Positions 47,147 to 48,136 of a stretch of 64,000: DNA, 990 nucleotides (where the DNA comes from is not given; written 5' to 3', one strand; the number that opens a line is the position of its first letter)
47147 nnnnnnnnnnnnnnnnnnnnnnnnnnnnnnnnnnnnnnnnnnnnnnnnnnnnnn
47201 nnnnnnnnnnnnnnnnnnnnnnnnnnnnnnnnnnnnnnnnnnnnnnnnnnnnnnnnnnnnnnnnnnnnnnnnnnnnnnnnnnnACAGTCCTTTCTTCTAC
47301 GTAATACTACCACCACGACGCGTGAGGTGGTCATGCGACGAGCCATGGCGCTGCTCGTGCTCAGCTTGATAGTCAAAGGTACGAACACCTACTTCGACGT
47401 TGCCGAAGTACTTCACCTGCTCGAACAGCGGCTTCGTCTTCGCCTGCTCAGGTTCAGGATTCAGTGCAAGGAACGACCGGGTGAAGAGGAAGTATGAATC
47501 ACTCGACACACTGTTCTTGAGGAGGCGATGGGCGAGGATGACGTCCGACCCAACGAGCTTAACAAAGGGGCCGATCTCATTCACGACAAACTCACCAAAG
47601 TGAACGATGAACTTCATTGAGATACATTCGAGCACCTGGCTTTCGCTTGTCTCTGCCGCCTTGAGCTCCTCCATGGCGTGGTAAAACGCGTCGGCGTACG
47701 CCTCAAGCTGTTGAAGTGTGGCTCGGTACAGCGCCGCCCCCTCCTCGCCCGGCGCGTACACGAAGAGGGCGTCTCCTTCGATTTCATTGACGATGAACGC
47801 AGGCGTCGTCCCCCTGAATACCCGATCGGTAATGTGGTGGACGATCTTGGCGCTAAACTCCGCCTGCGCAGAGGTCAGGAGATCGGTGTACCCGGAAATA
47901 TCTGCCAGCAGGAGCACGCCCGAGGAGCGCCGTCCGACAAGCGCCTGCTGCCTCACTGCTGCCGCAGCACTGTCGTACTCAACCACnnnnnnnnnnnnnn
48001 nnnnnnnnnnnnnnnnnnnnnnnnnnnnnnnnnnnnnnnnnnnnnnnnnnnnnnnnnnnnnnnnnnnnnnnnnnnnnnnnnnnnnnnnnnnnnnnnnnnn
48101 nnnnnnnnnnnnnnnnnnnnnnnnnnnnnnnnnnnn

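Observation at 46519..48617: NYN RNase-like, minimal nucleotidyl-cyclase-like and IMPase-family phosphatase in one operon: candidate nucleotide second-messenger or defence module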

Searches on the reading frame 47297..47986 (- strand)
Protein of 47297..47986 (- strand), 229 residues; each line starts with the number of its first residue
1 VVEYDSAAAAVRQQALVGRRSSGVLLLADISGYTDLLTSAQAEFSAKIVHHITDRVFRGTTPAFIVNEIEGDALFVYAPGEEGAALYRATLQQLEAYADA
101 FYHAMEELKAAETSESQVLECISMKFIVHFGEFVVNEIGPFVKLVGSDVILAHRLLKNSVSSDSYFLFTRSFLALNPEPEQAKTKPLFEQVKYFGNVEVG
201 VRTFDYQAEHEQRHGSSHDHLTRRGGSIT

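Call 3: search_protein_families(library=pfam, proteins=[window:47297-47986:-], max_evalue=0.1)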
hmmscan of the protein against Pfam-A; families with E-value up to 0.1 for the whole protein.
window:47297-47986:- (229 aa): 2 families
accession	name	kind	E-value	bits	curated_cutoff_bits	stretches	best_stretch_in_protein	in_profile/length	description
PF10851.13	DUF2652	-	1.6e-20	73.7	22.1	1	54-165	6-118/118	Protein of unknown function (DUF2652)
PF20547.3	DUF6761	-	0.083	13.5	27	0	90-133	27-70/82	Family of unknown function (DUF6761)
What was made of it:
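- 47297..47986 (-): DUF2652 class-III nucleotidyl-cyclase-like protein, 229 aa, GTG start overlapping the NYN stop by 8 nt. Invariant D29 and D72 are the metal Asp pair. E68 sits at the Lys/Glu specificity position, R154 is invariant, and I150 sits at the Asn position. Pfam PF10851, 73.7 bits (call 3).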

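Call 4: search_protein_families(library=ncbifam, proteins=[window:47297-47986:-], max_evalue=0.1)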
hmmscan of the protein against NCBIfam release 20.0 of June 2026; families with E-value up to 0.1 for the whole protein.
window:47297-47986:- (229 aa): 0 families

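Call 8: find_homologous_proteins(query=window:47297-47986:-, max_evalue=0.001)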
Query window:47297-47986:- (229 aa): 328 proteins with E <= 0.001 among 1412 candidates; the best 120 are listed.
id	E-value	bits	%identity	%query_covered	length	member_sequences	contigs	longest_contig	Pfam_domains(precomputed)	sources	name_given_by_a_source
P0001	2.0e-142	490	99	100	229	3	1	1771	PF10851.14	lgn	-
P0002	8.2e-86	305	65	98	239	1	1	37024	PF10851.14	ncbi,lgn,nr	ncbi:DUF2652 domain-containing protein [Candidatus Berkelbacteria bacterium]|nr:DUF2652 domain-conta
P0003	2.0e-84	300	62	99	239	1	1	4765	PF10851.14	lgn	-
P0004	3.7e-84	299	63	99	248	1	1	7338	PF10851.14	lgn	-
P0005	4.7e-82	293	59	99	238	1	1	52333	PF10851.14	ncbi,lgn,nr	ncbi:DUF2652 domain-containing protein [Candidatus Berkelbacteria bacterium]|nr:DUF2652 domain-conta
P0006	2.7e-78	280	59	98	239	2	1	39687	PF10851.14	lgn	-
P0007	3.9e-77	277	59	96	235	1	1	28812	PF10851.14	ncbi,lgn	-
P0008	1.9e-75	271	57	98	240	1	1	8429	PF10851.14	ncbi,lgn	-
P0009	1.2e-74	268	57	97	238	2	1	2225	PF10851.14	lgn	-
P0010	2.0e-74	268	58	97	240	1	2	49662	PF10851.14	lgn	-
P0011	1.3e-73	265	56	100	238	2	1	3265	PF10851.14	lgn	-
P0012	3.1e-72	261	54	99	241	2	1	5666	PF10851.14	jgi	-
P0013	4.9e-70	253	57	92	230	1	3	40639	PF10851.14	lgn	-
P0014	1.8e-65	238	54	97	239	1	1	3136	PF10851.14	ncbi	-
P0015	1.9e-65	238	54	97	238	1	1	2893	PF10851.14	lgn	-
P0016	9.8e-50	187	50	89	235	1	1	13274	PF10851.14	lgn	-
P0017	1.2e-49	187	46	89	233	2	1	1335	PF10851.14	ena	-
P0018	1.5e-49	186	46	94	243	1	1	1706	PF10851.14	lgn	-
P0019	2.0e-49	186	45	89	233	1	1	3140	PF10851.14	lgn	-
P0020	2.2e-48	183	45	89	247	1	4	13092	PF10851.14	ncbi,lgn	-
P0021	4.9e-48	181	44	90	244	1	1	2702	PF10851.14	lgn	-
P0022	1.6e-47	180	45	93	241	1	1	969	PF10851.14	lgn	-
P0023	2.8e-46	176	46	89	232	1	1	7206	PF10851.14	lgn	-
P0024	3.1e-45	172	45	89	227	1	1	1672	PF10851.14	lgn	-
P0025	9.4e-45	171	44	89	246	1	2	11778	PF10851.14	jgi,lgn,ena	-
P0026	1.5e-44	170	44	89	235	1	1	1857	PF10851.14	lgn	-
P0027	1.1e-39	154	42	85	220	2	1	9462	PF10851.14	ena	-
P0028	4.9e-39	152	43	82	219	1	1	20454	PF10851.14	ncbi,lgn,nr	ncbi:MAG: DUF2652 domain-containing protein [Candidatus Aenigmarchaeota archaeon]|nr:DUF2652 domain-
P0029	1.1e-38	151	42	83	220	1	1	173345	PF10851.14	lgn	-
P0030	2.3e-37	147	40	84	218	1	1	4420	PF10851.14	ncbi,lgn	-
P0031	1.0e-21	95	37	86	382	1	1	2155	PF10851.14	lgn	-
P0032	2.1e-21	94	34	80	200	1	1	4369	PF10851.14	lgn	-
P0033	5.8e-21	93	36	80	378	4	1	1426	PF10851.14,PF10604.16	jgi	jgi:uncharacterized protein YndB with AHSA1/START domain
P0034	7.4e-21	93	33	84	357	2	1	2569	PF10851.14,PF10604.16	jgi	jgi:uncharacterized protein YndB with AHSA1/START domain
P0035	1.0e-20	92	41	65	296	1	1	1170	PF10851.14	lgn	-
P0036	2.0e-20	91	33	86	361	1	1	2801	PF10851.14,PF10604.16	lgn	-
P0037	2.9e-19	88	31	87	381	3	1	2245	PF10851.14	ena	-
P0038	3.6e-19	87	39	68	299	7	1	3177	PF10851.14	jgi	jgi:Protein of unknown function (DUF2652)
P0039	4.3e-19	87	38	78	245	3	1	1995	PF10851.14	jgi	jgi:uncharacterized protein DUF2652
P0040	5.1e-19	87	36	60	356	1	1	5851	PF10851.14,PF10604.16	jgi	jgi:hypothetical protein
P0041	5.2e-19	87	35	77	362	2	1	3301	PF10851.14,PF10604.16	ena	-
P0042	6.7e-19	86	39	66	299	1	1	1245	PF10851.14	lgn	-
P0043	7.1e-19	86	34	82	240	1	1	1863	PF10851.14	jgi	jgi:class 3 adenylate cyclase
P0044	1.2e-18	86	39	64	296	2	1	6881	PF10851.14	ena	-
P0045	1.2e-18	85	36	83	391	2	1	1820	PF08327.18,PF10851.14,PF10604.16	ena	-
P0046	1.2e-18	85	38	64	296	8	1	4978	PF10851.14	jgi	-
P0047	1.7e-18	85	38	65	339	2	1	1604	PF10851.14,PF10604.16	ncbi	ncbi:MAG TPA: DUF2652 domain-containing protein, partial [Actinomycetota bacterium]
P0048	2.3e-18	85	39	64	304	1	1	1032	PF10851.14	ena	-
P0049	2.8e-18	84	35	79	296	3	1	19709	PF10851.14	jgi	jgi:hypothetical protein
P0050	3.3e-18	84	33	91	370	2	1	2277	PF10851.14,PF10604.16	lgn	-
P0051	4.2e-18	84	35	83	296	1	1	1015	PF10851.14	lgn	-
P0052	4.7e-18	84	36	68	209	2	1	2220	PF10851.14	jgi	jgi:class 3 adenylate cyclase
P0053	5.0e-18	83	36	83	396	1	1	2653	PF10851.14,PF10604.16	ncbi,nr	ncbi:MAG TPA: DUF2652 domain-containing protein [Nitrospiraceae bacterium]|nr:DUF2652 domain-contain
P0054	5.4e-18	83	33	82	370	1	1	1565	PF08327.18,PF10851.14,PF10604.16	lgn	-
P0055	5.4e-18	83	33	88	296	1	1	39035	PF10851.14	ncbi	-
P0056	6.0e-18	83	35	80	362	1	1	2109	PF10851.14,PF10604.16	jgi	jgi:hypothetical protein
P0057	7.8e-18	83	36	68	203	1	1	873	PF10851.14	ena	-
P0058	8.0e-18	83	33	81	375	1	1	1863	PF10851.14,PF10604.16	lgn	-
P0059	8.1e-18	83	36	66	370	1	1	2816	PF10851.14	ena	-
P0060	8.1e-18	83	37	65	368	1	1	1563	PF10851.14,PF10604.16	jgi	jgi:hypothetical protein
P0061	8.4e-18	83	34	78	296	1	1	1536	PF10851.14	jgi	jgi:hypothetical protein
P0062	8.8e-18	83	32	79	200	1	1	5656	PF10851.14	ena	-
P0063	9.8e-18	82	32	79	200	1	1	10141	PF10851.14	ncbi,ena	-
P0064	1.3e-17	82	35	82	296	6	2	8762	PF10851.14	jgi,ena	jgi:class 3 adenylate cyclase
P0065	1.4e-17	82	33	78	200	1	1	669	PF10851.14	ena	-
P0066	1.4e-17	82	35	82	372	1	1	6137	PF10851.14,PF10604.16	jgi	jgi:hypothetical protein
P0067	1.7e-17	82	32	79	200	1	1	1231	PF10851.14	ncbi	-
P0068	1.7e-17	82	36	85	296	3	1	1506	PF10851.14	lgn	-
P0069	1.8e-17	82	33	77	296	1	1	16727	PF10851.14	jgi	jgi:hypothetical protein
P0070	1.9e-17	82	38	65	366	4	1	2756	PF10851.14,PF10604.16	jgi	jgi:hypothetical protein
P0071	2.0e-17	81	35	83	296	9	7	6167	PF10851.14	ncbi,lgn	-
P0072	2.1e-17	81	33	78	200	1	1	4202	PF10851.14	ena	-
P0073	2.2e-17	81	38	65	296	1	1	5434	PF10851.14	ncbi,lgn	-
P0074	2.3e-17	81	36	87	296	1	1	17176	PF10851.14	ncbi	-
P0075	2.6e-17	81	31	83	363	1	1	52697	PF10851.14,PF10604.16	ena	-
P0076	2.8e-17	81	32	79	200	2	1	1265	PF10851.14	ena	-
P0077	2.9e-17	81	37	79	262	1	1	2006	PF10851.14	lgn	-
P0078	3.2e-17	81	40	64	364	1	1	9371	PF10851.14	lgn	-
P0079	3.8e-17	81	35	67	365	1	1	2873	PF10851.14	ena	-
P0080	4.2e-17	80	40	65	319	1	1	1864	PF10851.14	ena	-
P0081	4.5e-17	80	36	80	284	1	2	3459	PF10851.14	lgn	-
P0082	4.9e-17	80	35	83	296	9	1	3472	PF10851.14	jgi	jgi:hypothetical protein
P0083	5.3e-17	80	34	84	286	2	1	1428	PF10851.14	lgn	-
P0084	5.5e-17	80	34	79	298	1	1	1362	PF10851.14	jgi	-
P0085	5.6e-17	80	35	83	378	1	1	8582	PF10851.14,PF10604.16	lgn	-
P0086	5.7e-17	80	40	65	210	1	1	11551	PF10851.14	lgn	-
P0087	6.3e-17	80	35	83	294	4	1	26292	PF10851.14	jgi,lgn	-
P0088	6.4e-17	80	31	79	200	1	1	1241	PF10851.14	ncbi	-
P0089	7.6e-17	80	34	78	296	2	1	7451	PF10851.14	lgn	-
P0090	8.4e-17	79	38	68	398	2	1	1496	PF10851.14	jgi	jgi:hypothetical protein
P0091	1.0e-16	79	37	65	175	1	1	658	PF10851.14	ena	-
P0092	1.1e-16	79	34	83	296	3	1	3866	PF10851.14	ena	-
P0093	1.2e-16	79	36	67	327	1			PF10851.14,PF10604.16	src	-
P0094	1.2e-16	79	35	66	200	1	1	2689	PF10851.14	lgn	-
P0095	1.2e-16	79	36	78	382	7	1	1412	PF10851.14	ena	-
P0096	1.3e-16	79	31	80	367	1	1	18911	PF10851.14,PF10604.16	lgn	-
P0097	1.5e-16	79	34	83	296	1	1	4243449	PF10851.14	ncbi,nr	ncbi:MAG: DUF2652 domain-containing protein [Betaproteobacteria bacterium]|nr:MAG: DUF2652 domain-co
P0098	1.5e-16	79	36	83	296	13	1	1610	PF10851.14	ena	-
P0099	1.7e-16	78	37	78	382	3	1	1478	PF10851.14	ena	-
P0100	1.8e-16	78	31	71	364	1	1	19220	PF10851.14,PF10604.16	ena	-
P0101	1.8e-16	78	36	68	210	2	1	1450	PF10851.14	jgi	jgi:class 3 adenylate cyclase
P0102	1.9e-16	78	38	65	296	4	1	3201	PF10851.14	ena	-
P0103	1.9e-16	78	33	82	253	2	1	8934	PF10851.14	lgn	-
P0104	2.0e-16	78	37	68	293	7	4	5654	PF10851.14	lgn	-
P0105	2.3e-16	78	31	88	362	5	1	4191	PF10851.14,PF10604.16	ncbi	-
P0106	2.3e-16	78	37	65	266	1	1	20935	PF10851.14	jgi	jgi:hypothetical protein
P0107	2.3e-16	78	35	85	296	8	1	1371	PF10851.14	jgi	jgi:class 3 adenylate cyclase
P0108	2.4e-16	78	37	64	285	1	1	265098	PF10851.14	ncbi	-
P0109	2.5e-16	78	31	69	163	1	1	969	PF10851.14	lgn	-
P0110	2.5e-16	78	36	68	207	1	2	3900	PF10851.14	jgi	jgi:hypothetical protein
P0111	2.6e-16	78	34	83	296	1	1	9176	PF10851.14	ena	-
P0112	3.0e-16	78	39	64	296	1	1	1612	PF10851.14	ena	-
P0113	3.3e-16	78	38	62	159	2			PF10851.14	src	-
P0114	3.5e-16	77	41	64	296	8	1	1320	PF10851.14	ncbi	-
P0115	3.5e-16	77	38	65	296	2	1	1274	PF10851.14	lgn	-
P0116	3.6e-16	77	32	80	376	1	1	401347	PF10851.14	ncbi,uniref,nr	ncbi:DUF2652 domain-containing protein [Fulvivirga sp. 29W222]|uniref:DUF2652 domain-containing prot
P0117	3.6e-16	77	36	64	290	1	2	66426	PF10851.14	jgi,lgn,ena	-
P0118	3.8e-16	77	38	68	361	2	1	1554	PF10851.14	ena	-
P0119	3.8e-16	77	37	65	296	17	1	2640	PF10851.14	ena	-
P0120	3.9e-16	77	31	90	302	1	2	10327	PF10851.14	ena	-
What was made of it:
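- Closest known: DUF2652. Different: It lacks the C-terminal SRPBCC/polyketide-cyclase domain common in other members (call 8).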

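Call 15: find_encoding_contigs(protein=P0002, flank=6000, max_places=2)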
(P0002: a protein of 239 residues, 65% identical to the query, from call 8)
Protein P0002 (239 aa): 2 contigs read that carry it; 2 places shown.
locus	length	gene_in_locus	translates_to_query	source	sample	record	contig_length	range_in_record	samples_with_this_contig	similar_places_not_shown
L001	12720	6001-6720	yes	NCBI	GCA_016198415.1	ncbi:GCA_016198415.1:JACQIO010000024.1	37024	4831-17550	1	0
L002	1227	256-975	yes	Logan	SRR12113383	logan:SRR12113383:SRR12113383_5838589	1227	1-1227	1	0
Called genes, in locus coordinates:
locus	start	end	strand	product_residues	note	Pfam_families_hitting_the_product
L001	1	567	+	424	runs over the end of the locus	PF02403:Seryl_tRNA_N, PF00587:tRNA-synt_2b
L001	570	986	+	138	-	PF02482:Ribosomal_S30AE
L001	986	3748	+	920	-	PF07517:SecA_DEAD, PF01043:SecA_PP_bind, PF21090:P-loop_SecA, PF07516:SecA_SW, PF02810:SEC-C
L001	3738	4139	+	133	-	PF00293:NUDIX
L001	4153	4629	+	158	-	PF04073:tRNA_edit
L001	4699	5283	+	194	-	PF02545:Maf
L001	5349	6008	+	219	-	PF01936:NYN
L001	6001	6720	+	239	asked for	PF10851:DUF2652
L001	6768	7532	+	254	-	PF00459:Inositol_P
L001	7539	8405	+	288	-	PF01261:AP_endonuc_2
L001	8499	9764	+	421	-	-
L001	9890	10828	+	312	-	PF01297:ZnuA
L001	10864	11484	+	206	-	PF02463:SMC_N (faint), PF00005:ABC_tran, PF13401:AAA_22 (weak), PF13304:AAA_21 (faint)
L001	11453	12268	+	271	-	PF00950:ABC-3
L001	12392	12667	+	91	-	-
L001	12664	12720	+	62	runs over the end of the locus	-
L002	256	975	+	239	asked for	PF10851:DUF2652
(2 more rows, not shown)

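Call 16: find_encoding_contigs(protein=P0005, flank=6000, max_places=2)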
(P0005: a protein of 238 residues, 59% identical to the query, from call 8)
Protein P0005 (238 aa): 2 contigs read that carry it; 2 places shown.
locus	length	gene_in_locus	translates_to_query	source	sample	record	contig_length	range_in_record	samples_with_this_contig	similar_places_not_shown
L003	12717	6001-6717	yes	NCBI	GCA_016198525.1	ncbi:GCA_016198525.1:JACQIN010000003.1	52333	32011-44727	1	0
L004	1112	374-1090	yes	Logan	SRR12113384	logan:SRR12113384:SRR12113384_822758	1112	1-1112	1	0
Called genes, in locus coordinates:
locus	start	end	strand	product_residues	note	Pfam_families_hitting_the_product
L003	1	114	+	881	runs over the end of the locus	-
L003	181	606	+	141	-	PF02482:Ribosomal_S30AE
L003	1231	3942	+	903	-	PF07517:SecA_DEAD, PF01043:SecA_PP_bind, PF21090:P-loop_SecA, PF07516:SecA_SW, PF02810:SEC-C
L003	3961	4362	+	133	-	PF12643:MazG-like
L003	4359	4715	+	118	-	PF07883:Cupin_2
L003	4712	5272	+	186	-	PF02545:Maf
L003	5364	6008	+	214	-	PF01936:NYN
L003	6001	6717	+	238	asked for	PF10851:DUF2652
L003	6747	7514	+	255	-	PF00459:Inositol_P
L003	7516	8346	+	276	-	PF01261:AP_endonuc_2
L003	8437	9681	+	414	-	-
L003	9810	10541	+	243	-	PF03193:RsgA_GTPase (faint), PF13191:AAA_16 (weak), PF00005:ABC_tran, PF13401:AAA_22 (faint), PF13304:AAA_21 (weak)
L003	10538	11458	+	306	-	PF18075:FtsX_ECD, PF02687:FtsX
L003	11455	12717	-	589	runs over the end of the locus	PF00664:ABC_membrane, PF00005:ABC_tran, PF02463:SMC_N (faint)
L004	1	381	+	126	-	?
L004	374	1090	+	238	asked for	PF10851:DUF2652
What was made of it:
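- Unrelated genes in these genomes also overlap or abut, for example S30AE/SecA/NUDIX in L001 and MazG/Cupin/Maf in L003 (calls 15, 16). Unrelated neighbouring genes also overlap by a few nt in these contigs (calls 15, 16).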

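Call 17: find_encoding_contigs(protein=P0010, flank=6000, max_places=2)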
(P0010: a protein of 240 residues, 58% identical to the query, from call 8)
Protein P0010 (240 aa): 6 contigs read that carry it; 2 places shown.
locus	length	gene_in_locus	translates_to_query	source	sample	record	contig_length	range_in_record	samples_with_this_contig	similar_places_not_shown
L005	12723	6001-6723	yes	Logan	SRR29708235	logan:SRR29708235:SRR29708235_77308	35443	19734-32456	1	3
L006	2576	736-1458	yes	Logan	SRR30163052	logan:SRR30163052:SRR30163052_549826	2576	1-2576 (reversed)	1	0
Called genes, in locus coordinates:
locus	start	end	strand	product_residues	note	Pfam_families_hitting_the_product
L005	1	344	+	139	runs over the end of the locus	PF02482:Ribosomal_S30AE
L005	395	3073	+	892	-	PF07517:SecA_DEAD, PF01043:SecA_PP_bind, PF21090:P-loop_SecA, PF07516:SecA_SW, PF02810:SEC-C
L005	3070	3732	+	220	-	PF02353:CMAS (weak), PF13489:Methyltransf_23, PF13847:Methyltransf_31, PF13649:Methyltransf_25, PF08241:Methyltransf_11, PF08242:Methyltransf_12 (weak)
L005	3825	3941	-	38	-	-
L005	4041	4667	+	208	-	PF00300:His_Phos_1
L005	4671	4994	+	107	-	PF04266:ASCH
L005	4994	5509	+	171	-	-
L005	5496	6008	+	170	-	PF01936:NYN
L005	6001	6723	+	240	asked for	PF10851:DUF2652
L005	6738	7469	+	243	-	PF00459:Inositol_P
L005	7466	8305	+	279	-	PF01261:AP_endonuc_2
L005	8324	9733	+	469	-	PF00224:PK, PF02887:PK_C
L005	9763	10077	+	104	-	-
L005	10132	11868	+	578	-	PF14716:HHH_8, PF14520:HHH_5 (faint), PF14791:DNA_pol_B_thumb, PF02811:PHP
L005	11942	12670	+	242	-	PF00005:ABC_tran, PF13401:AAA_22 (faint), PF13304:AAA_21 (weak)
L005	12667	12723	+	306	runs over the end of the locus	PF18075:FtsX_ECD, PF02687:FtsX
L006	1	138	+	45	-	?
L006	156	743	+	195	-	PF01936:NYN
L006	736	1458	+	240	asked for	PF10851:DUF2652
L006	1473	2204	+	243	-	PF00459:Inositol_P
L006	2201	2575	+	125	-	?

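Call 18: find_encoding_contigs(protein=P0016, flank=6000, max_places=2)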
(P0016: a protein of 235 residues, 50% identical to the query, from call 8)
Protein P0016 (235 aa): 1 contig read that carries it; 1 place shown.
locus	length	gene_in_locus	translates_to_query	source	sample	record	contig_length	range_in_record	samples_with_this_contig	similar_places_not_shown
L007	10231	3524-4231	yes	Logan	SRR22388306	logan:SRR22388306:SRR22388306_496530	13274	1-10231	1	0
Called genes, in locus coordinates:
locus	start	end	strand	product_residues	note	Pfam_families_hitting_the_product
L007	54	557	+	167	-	PF07516:SecA_SW, PF02810:SEC-C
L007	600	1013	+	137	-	PF00293:NUDIX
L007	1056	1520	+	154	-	PF05635:23S_rRNA_IVP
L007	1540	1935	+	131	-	PF03479:PCC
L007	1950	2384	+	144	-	-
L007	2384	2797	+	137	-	-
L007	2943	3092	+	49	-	PF02604:PhdYeFM_antitox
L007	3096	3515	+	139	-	PF01878:EVE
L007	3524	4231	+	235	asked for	PF10851:DUF2652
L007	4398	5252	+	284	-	PF01261:AP_endonuc_2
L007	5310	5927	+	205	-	PF13563:2_5_RNA_ligase2 (weak)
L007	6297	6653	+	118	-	PF14478:DUF4430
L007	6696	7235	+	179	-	PF20221:DUF6580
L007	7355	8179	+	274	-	-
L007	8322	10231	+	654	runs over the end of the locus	-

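Call 19: find_encoding_contigs(protein=P0028, flank=6000, max_places=2)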
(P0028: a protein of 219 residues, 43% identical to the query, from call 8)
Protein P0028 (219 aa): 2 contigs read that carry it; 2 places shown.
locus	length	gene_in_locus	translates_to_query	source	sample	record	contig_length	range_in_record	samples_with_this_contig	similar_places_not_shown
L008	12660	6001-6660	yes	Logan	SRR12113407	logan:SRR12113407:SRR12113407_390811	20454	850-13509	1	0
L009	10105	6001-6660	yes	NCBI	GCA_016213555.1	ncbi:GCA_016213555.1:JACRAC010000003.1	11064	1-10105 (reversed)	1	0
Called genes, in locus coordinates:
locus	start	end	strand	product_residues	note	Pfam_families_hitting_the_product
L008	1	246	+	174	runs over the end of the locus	PF00254:FKBP_C, PF22199:FKBP26_IF (weak)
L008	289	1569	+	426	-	PF02403:Seryl_tRNA_N, PF00587:tRNA-synt_2b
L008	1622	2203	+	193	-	PF13473:Cupredoxin_1, PF00127:Copper-bind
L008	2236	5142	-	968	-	PF00270:DEAD, PF04851:ResIII, PF00271:Helicase_C, PF19306:WHD_Lhr, PF08494:DEAD_assoc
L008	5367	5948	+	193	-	PF08704:GCD14, PF01135:PCMT, PF00398:RrnaAD (weak), PF13847:Methyltransf_31, PF13649:Methyltransf_25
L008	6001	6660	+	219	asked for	PF10851:DUF2652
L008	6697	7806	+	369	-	PF04607:RelA_SpoT (faint)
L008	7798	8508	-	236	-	PF00149:Metallophos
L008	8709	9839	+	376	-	PF00438:S-AdoMet_synt_N, PF02772:S-AdoMet_synt_M, PF02773:S-AdoMet_synt_C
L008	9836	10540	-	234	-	PF14518:Haem_oxygenas_2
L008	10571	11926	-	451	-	PF02629:CoA_binding, PF13380:CoA_binding_2, PF00549:Ligase_CoA (faint), PF13607:Succ_CoA_lig, PF19045:Ligase_CoA_2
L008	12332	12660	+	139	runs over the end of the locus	PF06056:Terminase_5 (faint), PF02796:HTH_7 (weak), PF13384:HTH_23 (weak), PF13518:HTH_28 (weak)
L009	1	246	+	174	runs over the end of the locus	PF00254:FKBP_C, PF22199:FKBP26_IF (weak)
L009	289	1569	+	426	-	PF02403:Seryl_tRNA_N, PF00587:tRNA-synt_2b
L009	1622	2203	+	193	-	PF13473:Cupredoxin_1, PF00127:Copper-bind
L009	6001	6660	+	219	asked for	PF10851:DUF2652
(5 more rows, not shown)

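Call 20: find_encoding_contigs(protein=P0029, flank=6000, max_places=2)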
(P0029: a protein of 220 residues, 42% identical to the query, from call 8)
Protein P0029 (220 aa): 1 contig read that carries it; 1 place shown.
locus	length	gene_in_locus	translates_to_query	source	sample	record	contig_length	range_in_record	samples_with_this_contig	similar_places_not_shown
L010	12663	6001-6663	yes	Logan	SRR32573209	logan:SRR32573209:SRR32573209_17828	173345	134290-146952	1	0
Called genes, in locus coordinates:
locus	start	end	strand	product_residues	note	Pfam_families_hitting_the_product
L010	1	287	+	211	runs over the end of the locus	PF03848:TehB, PF13489:Methyltransf_23, PF02353:CMAS, PF05175:MTS, PF13847:Methyltransf_31, PF08241:Methyltransf_11, PF08242:Methyltransf_12, PF13649:Methyltransf_25, +1 more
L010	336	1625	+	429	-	PF02403:Seryl_tRNA_N, PF00587:tRNA-synt_2b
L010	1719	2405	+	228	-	PF13473:Cupredoxin_1, PF00127:Copper-bind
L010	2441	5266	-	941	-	PF00270:DEAD, PF04851:ResIII, PF00271:Helicase_C, PF19306:WHD_Lhr, PF08494:DEAD_assoc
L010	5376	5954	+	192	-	PF08704:GCD14, PF01135:PCMT, PF00398:RrnaAD, PF03848:TehB (weak), PF13847:Methyltransf_31, PF13649:Methyltransf_25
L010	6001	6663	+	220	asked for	PF10851:DUF2652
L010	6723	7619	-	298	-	PF04450:BSP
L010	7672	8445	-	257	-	PF00149:Metallophos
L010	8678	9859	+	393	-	PF00438:S-AdoMet_synt_N, PF02772:S-AdoMet_synt_M, PF02773:S-AdoMet_synt_C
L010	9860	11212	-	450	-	PF02629:CoA_binding, PF13380:CoA_binding_2, PF00549:Ligase_CoA (faint), PF13607:Succ_CoA_lig, PF19045:Ligase_CoA_2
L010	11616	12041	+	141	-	PF13384:HTH_23 (weak), PF13518:HTH_28 (weak)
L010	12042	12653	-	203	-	-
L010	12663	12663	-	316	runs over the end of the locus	PF01855:POR_N (weak), PF17147:PFOR_II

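Call 21: find_encoding_contigs(protein=P0020, flank=6000, max_places=2)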
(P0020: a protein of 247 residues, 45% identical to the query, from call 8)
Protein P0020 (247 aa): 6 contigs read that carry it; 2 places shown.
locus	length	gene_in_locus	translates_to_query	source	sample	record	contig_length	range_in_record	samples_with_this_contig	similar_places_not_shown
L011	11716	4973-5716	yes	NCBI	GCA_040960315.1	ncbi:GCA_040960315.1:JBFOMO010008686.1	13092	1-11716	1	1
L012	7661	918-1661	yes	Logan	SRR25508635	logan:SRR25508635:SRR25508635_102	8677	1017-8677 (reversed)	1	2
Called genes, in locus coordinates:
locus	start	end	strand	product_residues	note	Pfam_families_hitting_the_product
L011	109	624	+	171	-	-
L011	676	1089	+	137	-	-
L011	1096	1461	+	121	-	-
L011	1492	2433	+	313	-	PF00293:NUDIX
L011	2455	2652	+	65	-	-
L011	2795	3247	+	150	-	PF00293:NUDIX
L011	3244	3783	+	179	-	PF01725:Ham1p_like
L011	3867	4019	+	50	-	PF02604:PhdYeFM_antitox (weak)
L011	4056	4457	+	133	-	PF01878:EVE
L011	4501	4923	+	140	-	PF00903:Glyoxalase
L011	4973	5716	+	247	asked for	PF10851:DUF2652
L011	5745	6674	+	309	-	PF01565:FAD_binding_4, PF02873:MurB_C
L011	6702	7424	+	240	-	PF05995:CDO_I (weak)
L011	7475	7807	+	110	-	-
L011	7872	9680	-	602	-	PF00664:ABC_membrane (faint), PF00005:ABC_tran, PF02463:SMC_N (weak), PF13304:AAA_21 (faint)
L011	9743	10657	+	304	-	PF01261:AP_endonuc_2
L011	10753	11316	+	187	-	PF02834:LigT_PEase (faint), PF13563:2_5_RNA_ligase2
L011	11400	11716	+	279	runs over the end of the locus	-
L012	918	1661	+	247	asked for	PF10851:DUF2652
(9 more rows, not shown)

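Call 30: search_protein_families(library=padloc, proteins=[window:47297-47986:-], max_evalue=0.01)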
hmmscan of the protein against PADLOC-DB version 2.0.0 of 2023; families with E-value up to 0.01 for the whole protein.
window:47297-47986:- (229 aa): 0 families
